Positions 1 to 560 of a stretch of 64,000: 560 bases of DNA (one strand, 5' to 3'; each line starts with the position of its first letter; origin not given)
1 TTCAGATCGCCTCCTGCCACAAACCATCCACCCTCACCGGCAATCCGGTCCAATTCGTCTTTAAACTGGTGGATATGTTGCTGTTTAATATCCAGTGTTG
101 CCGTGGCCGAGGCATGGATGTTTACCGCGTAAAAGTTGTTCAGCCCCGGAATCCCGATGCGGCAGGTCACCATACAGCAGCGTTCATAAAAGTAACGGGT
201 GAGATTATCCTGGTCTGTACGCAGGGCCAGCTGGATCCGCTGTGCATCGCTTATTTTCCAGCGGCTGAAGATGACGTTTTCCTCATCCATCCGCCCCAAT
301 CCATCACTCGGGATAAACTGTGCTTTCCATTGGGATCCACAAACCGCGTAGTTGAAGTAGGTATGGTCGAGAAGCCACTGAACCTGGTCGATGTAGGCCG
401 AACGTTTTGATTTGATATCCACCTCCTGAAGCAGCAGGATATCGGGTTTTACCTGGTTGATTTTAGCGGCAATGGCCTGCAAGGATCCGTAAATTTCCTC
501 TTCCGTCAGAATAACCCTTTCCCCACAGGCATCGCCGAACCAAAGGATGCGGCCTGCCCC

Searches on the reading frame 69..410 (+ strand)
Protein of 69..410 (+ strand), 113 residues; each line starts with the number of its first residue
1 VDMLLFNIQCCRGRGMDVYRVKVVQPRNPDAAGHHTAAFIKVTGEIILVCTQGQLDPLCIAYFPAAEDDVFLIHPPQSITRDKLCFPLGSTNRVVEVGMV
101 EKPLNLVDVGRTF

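Call 65: search_protein_families(library=ncbifam, proteins=[window:69-410:+], max_evalue=0.1)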
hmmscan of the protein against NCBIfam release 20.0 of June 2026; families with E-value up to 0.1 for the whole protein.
window:69-410:+ (113 aa): 0 families
